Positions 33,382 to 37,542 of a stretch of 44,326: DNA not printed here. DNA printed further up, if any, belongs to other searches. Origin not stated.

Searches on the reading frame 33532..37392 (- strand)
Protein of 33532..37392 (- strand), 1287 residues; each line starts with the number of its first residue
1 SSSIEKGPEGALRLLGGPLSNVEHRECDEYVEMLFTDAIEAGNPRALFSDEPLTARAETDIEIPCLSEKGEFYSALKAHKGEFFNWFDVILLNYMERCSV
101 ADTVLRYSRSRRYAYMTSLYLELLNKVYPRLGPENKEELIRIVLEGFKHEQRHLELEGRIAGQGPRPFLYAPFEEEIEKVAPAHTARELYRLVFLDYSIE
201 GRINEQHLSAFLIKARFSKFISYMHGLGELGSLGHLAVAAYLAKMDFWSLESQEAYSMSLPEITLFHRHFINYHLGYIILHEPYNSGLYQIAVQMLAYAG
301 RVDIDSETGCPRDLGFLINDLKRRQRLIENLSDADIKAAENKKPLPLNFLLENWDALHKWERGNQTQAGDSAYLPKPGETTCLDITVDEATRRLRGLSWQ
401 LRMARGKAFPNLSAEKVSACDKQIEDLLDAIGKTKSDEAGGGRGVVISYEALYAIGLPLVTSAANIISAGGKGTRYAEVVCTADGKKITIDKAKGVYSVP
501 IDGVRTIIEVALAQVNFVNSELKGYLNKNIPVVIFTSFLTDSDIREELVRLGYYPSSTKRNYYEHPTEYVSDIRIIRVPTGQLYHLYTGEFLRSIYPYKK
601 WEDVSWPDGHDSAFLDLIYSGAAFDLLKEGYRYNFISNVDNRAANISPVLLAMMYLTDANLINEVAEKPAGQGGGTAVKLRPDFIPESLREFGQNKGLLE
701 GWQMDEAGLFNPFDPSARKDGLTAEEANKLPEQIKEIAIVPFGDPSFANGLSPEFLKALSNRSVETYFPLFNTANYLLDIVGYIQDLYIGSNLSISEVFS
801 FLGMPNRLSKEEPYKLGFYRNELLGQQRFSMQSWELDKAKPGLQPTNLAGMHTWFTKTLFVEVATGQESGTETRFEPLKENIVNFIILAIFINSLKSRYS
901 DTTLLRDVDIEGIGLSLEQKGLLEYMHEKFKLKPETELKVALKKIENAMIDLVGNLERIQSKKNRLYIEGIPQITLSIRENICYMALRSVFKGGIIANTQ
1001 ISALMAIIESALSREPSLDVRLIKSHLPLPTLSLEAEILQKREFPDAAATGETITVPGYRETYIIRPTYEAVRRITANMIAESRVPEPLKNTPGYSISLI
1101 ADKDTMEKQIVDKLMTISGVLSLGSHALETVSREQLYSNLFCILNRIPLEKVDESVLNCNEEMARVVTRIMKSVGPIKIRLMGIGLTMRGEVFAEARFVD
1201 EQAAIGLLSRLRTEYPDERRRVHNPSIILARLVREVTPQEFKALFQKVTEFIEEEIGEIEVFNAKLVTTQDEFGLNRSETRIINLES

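Call 17: search_protein_families(library=pfam, proteins=[window:33532-37392:-], max_evalue=0.001)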
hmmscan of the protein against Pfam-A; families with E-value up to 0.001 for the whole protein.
window:33532-37392:- (1287 aa): 1 family
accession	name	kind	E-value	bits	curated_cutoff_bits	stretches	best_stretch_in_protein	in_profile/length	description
PF01704.24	UDPGP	-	2.1e-13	50.2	22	1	485-678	64-236/413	UTP--glucose-1-phosphate uridylyltransferase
